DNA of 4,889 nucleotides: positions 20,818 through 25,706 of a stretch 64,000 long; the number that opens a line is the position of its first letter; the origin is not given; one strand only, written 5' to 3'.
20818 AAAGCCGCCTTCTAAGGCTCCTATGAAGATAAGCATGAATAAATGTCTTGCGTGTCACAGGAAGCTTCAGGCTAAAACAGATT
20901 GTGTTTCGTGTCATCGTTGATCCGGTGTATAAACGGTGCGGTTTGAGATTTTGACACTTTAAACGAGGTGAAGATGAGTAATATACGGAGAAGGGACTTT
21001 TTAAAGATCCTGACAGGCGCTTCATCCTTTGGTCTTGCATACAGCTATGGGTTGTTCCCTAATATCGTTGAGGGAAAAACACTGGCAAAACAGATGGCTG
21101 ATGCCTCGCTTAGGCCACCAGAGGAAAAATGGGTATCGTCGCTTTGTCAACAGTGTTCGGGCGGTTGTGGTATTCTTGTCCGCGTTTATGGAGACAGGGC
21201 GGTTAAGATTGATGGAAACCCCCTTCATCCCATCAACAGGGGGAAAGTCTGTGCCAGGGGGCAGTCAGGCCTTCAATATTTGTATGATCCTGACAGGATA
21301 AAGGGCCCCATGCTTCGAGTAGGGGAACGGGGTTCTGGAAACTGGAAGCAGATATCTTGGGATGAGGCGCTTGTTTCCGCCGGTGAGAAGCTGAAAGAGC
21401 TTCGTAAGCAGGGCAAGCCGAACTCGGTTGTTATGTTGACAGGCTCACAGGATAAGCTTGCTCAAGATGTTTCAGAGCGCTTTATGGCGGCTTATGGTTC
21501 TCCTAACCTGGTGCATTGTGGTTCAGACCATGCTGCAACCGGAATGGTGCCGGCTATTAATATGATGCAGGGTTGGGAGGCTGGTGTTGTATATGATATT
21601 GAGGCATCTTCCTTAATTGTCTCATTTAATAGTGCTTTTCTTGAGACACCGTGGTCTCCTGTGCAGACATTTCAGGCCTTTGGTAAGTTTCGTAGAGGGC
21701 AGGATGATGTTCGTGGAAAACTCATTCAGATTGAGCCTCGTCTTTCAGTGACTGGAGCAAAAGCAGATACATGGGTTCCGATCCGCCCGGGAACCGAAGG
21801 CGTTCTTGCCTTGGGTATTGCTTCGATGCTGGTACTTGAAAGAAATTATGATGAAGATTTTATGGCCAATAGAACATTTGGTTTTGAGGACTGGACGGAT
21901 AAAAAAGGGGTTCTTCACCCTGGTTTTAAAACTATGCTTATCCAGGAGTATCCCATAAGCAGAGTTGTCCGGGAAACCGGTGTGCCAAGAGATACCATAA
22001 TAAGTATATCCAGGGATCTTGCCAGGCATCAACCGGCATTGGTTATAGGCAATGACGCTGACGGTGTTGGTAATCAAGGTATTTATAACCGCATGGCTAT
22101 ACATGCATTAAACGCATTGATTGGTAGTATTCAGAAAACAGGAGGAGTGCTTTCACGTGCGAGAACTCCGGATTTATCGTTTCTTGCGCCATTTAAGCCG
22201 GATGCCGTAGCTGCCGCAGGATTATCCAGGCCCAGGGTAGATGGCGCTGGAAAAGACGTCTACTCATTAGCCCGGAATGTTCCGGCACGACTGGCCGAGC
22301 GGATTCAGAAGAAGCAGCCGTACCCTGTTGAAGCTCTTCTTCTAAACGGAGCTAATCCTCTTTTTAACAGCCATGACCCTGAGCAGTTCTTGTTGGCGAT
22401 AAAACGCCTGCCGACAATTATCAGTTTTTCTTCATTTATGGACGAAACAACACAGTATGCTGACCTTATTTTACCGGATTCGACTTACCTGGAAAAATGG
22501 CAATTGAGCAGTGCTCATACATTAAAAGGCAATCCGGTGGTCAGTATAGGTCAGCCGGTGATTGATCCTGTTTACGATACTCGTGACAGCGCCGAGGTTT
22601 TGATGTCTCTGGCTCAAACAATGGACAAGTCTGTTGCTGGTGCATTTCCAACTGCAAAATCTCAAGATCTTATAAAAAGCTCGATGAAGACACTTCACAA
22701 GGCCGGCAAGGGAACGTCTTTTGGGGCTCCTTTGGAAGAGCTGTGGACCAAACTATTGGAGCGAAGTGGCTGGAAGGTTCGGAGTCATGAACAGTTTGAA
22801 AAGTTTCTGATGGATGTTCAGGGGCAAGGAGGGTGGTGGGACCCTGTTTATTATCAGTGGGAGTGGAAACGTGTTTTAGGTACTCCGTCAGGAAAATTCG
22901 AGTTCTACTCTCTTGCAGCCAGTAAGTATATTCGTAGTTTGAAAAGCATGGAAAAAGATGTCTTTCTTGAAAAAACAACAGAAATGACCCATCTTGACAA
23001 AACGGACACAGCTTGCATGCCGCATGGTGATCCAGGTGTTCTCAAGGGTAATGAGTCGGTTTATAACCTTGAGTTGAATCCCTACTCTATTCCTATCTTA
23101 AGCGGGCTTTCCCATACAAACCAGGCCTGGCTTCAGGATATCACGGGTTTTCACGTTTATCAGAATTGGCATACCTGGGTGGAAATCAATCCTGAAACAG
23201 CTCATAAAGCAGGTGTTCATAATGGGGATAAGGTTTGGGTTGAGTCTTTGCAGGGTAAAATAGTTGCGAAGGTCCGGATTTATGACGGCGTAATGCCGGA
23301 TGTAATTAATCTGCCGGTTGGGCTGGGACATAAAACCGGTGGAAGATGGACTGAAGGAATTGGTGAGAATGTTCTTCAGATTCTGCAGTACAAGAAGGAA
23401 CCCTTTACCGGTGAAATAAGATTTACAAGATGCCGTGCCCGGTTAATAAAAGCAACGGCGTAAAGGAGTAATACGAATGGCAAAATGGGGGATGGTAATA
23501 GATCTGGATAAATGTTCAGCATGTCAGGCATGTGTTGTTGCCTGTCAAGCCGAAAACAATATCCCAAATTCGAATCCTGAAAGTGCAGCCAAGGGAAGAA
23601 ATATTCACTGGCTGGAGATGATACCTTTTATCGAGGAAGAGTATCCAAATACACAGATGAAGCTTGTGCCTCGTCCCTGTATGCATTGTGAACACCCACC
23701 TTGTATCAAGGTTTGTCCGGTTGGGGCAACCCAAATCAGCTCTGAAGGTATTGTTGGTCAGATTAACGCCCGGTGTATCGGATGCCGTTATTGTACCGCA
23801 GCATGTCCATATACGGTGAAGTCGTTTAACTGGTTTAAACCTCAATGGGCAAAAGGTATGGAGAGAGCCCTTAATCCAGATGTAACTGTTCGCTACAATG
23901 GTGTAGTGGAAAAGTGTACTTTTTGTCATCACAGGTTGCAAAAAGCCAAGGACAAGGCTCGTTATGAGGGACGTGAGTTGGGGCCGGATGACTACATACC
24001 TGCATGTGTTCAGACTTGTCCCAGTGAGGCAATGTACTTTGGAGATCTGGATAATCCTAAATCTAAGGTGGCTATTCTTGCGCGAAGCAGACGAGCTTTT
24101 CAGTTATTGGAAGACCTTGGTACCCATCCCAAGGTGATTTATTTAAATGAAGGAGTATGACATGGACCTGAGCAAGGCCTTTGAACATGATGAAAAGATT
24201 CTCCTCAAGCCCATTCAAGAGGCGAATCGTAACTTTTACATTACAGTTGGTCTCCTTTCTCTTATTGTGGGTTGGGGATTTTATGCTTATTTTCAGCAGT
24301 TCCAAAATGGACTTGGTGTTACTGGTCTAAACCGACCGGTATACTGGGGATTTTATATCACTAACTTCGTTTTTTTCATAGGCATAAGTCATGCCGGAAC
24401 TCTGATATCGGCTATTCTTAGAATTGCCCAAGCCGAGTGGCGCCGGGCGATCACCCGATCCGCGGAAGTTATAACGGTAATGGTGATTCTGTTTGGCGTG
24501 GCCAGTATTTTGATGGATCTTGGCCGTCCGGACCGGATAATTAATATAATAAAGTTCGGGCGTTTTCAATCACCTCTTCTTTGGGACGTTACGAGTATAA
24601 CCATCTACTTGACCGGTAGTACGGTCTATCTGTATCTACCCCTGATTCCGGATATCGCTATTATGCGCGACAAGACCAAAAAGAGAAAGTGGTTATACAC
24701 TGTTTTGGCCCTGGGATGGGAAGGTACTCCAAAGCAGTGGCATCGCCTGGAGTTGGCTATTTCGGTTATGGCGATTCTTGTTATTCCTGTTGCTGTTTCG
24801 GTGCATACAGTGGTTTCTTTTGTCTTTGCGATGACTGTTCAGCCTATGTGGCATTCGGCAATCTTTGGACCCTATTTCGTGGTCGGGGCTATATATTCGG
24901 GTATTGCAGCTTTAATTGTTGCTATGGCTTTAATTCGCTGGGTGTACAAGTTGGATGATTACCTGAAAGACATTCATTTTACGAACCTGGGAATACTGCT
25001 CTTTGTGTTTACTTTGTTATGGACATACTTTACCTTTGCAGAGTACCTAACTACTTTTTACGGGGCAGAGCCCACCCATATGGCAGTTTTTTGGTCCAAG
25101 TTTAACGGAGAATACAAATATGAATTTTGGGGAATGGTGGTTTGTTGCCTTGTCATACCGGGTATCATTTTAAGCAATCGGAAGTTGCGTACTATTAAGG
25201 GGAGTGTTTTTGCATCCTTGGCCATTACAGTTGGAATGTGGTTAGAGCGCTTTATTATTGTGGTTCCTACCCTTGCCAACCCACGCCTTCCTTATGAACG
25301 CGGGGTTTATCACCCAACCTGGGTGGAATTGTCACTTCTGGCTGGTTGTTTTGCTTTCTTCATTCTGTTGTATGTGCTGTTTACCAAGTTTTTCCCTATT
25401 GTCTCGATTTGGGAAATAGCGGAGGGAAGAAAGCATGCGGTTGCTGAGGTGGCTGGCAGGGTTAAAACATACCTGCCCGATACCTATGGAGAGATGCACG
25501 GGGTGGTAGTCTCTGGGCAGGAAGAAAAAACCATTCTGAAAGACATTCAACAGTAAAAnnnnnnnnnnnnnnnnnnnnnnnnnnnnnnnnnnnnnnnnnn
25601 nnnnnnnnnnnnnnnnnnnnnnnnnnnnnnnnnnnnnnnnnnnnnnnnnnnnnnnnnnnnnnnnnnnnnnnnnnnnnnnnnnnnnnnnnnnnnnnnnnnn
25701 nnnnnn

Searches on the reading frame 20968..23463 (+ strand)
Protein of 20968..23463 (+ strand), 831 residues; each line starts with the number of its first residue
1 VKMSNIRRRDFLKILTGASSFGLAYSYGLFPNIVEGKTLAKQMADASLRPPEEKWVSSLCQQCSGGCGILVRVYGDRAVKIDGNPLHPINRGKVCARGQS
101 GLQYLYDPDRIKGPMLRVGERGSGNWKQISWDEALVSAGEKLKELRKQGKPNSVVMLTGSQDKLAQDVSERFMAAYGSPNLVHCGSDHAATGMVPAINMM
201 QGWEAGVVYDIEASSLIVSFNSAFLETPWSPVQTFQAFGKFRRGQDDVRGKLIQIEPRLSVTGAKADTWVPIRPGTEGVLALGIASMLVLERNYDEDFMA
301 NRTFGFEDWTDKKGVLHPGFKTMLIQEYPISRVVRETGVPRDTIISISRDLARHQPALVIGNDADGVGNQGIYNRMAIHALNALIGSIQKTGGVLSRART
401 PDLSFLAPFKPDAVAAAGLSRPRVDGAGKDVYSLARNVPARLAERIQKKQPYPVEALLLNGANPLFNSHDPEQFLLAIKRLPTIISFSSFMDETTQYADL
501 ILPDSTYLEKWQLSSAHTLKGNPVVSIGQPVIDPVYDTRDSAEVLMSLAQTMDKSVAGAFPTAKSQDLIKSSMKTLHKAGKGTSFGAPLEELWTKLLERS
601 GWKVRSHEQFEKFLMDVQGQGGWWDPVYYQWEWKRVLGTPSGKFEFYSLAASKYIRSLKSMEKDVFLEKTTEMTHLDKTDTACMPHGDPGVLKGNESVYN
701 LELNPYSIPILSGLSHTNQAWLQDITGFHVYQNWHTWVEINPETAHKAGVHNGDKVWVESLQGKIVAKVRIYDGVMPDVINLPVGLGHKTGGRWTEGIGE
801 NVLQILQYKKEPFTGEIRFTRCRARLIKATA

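Call 97: search_protein_families(library=pfam, proteins=[window:20968-23463:+], max_evalue=0.00001)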
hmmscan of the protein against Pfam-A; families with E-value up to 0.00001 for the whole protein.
window:20968-23463:+ (831 aa): 3 families
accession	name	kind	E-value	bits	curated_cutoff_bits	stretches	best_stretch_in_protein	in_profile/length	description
PF00384.28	Molybdopterin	-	3e-30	105.9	24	1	110-549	1-351/353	Molybdopterin oxidoreductase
PF04879.21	Molybdop_Fe4S4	-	9.3e-19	67.6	22.7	1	53-107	1-55/55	Molybdopterin oxidoreductase Fe4S4 domain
PF01568.27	Molydop_binding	-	2.5e-13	50.4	26.8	1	731-796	24-85/110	Molydopterin dinucleotide binding domain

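Call 109: search_protein_families(library=ncbifam, proteins=[window:20968-23463:+], max_evalue=1e-10)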
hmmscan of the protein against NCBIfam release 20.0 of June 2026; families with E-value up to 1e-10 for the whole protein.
window:20968-23463:+ (831 aa): 22 families
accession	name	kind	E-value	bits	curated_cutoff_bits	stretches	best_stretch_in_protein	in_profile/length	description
NF041783.2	mnquin_red_QrcB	equivalog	6.2e-92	308.9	440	2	52-556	49-507/695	menaquinone reductase molybdopterin-binding-like subunit QrcB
NF012032.0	PRK15488.1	equivalog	1.6e-91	307.5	694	1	5-555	2-530/759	thiosulfate reductase PhsA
NF041714.1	arsenate_red_ArrA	equivalog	1.1e-74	252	1600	1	5-794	2-806/848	arsenate respiratory reductase molybdopterin-containing subunit ArrA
TIGR02166.1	dmsA_ynfE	subfamily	3e-55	187.7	777.7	1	6-789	1-755/794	DMSO/selenate family reductase complex A subunit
TIGR01591.1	Fdh-alpha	equivalog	8.8e-54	182.7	666.25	1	59-555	2-481/672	formate dehydrogenase subunit alpha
TIGR03479.1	DMSO_red_II_alp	subfamily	3.8e-43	147.7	984.75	1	93-303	103-307/913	molybdopterin-dependent oxidoreductase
NF041884.1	selenate_YnfF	exception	4.6e-40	137.3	1650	1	37-786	28-754/798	selenate/tellurate reductase subunit YnfF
NF041885.1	selenate_YnfE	exception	1.9e-38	131.8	1675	1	6-567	3-579/805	selenate/tellurate reductase subunit YnfE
NF011567.1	PRK14991.1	equivalog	1.5e-36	125.6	1750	0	91-134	137-180/1022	tetrathionate reductase subunit TtrA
NF011566.1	PRK14990.1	exception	2.8e-36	124.8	1600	1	85-582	94-602/814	dimethylsulfoxide reductase subunit A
NF047855.1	AssmNtatRedNasC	equivalog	3.6e-34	118.1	1100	1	45-370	10-316/708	assimilatory nitrate reductase catalytic subunit NasC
TIGR01553.1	formate-DH-alph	equivalog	1.2e-29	102.8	814.2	1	6-303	2-304/1009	formate dehydrogenase-N subunit alpha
TIGR00509.1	bisC_fam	subfamily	1.3e-29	103.1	1017.55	1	120-649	65-593/772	molybdopterin guanine dinucleotide-containing S/N-oxide reductase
NF010055.0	PRK13532.1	equivalog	3.6e-24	85.1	904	1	46-303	33-291/830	nitrate reductase catalytic subunit NapA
TIGR01706.1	NAPA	equivalog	1.3e-20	73.3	930.55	1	51-304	38-292/830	periplasmic nitrate reductase subunit alpha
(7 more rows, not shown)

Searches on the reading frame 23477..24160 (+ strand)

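Call 97: search_protein_families(library=pfam, proteins=[window:23477-24160:+], max_evalue=0.00001)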
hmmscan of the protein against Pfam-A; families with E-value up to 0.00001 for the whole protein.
window:23477-24160:+ (227 aa): 8 families
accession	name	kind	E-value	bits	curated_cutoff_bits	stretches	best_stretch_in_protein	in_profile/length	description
PF12838.12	Fer4_7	-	1.6e-14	54.5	27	2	12-84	1-52/52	4Fe-4S dicluster domain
PF13247.11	Fer4_11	-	2.2e-14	53.9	26.2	1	60-126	2-70/100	4Fe-4S dicluster domain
PF13187.11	Fer4_9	-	9.3e-13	48.4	27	1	99-186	1-52/52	4Fe-4S dicluster domain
PF13237.11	Fer4_10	-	3.7e-11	43.2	25.5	0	61-111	2-53/53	4Fe-4S dicluster domain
PF13183.11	Fer4_8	-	7.7e-08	33.2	27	0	98-151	3-58/68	4Fe-4S dicluster domain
PF00037.32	Fer4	-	9.4e-08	32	21.1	0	7-24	2-19/24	4Fe-4S binding domain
PF12797.12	Fer4_2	-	1.1e-07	31.8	24.5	0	4-24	1-21/22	4Fe-4S binding domain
PF13534.11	Fer4_17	-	8.5e-06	26.7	22.2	0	99-151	1-50/61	4Fe-4S dicluster domain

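Call 109: search_protein_families(library=ncbifam, proteins=[window:23477-24160:+], max_evalue=1e-10)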
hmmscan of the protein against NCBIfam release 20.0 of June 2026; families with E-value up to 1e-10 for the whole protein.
window:23477-24160:+ (227 aa): 14 families
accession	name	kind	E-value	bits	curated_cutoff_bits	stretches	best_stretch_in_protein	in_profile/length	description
NF041782.1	mnquin_red_QrcC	equivalog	1e-90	303.6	400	1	4-224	1-226/239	menaquinone reductase iron-sulfur cluster-binding subunit QrcC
NF045797.1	DsrO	equivalog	1e-53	182.2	200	1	2-223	42-234/235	sulfate reduction electron transfer complex DsrMKJOP subunit DsrO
NF041715.1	arsenate_red_ArrB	equivalog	2.9e-42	144.8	450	2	3-125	2-114/233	arsenate respiratory reductase iron-sulfur subunit ArrB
NF011569.0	PRK14993.1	equivalog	2.8e-34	118.7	416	1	3-118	43-150/244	tetrathionate reductase subunit TtrB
TIGR03149.1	cyt_nit_nrfC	equivalog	1.3e-33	116.2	377.6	1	3-119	38-146/225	cytochrome c nitrite reductase Fe-S protein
NF008134.0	PRK10882.1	equivalog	7.1e-26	91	263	1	5-122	40-168/329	hydrogenase 2 operon protein HybA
TIGR02951.1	DMSO_dmsB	equivalog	9.5e-25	87.5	214.1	1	4-118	2-115/161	DMSO/selenate family reductase complex B subunit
NF038355.1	FDH3_beta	equivalog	1.6e-21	77.2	240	1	6-193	5-166/180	formate dehydrogenase FDH3 subunit beta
TIGR03478.1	DMSO_red_II_bet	subfamily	5.2e-21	74.9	480.7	1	54-121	117-185/321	DMSO reductase family type II enzyme, iron-sulfur subunit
NF045715.1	sulf_resp_HmcB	equivalog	2.8e-19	69.4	420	1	5-192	38-199/307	sulfate respiration complex iron-sulfur protein HmcB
TIGR01582.1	FDH-beta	equivalog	4.6e-17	62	334.7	1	6-118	24-144/283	formate dehydrogenase subunit beta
NF042979.1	EthbenzDh_ebdB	equivalog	2.1e-16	59.8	740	0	54-119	139-205/354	ethylbenzene dehydrogenase subunit beta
TIGR01660.1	narH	equivalog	2.7e-16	59.1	524.05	1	48-121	163-237/492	nitrate reductase subunit beta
NF007658.0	PRK10330.1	equivalog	5.1e-13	48.9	260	1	6-208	5-173/181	electron transport protein HydN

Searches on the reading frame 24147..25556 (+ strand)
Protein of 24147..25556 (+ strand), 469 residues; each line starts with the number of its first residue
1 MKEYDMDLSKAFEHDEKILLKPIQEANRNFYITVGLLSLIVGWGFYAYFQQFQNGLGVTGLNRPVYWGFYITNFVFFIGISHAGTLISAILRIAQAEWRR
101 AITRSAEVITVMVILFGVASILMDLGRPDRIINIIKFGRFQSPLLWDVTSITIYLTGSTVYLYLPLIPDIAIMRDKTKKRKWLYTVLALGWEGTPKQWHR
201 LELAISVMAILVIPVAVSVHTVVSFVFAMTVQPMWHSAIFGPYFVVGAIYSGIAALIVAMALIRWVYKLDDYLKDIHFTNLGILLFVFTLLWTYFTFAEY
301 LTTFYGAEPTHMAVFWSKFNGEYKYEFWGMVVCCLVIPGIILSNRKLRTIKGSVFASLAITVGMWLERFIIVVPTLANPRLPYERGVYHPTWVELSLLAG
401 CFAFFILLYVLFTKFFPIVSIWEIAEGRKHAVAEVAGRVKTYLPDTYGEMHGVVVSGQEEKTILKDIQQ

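Call 97: search_protein_families(library=pfam, proteins=[window:24147-25556:+], max_evalue=0.00001)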
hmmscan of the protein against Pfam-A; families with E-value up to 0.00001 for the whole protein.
window:24147-25556:+ (469 aa): 1 family
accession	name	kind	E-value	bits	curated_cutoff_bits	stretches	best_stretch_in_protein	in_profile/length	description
PF03916.19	NrfD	-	3.6e-34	119.2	25.8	1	58-375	2-308/313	Polysulphide reductase, NrfD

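Call 109: search_protein_families(library=ncbifam, proteins=[window:24147-25556:+], max_evalue=1e-10)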
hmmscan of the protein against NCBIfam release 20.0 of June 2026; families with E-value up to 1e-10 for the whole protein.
window:24147-25556:+ (469 aa): 3 families
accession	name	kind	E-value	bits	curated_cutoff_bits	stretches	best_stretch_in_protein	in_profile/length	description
NF045798.1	DsrP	equivalog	2.9e-37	128.9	350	2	23-164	5-142/346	sulfate reduction electron transfer complex DsrMKJOP subunit DsrP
NF041784.1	mnquin_red_QrcD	equivalog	3.4e-14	53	570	1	28-419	16-401/408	menaquinone reductase integral membrane subunit QrcD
NF008133.1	PRK10881.1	equivalog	2.6e-11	43.6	450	1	33-419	15-374/377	Ni/Fe-hydrogenase cytochrome b subunit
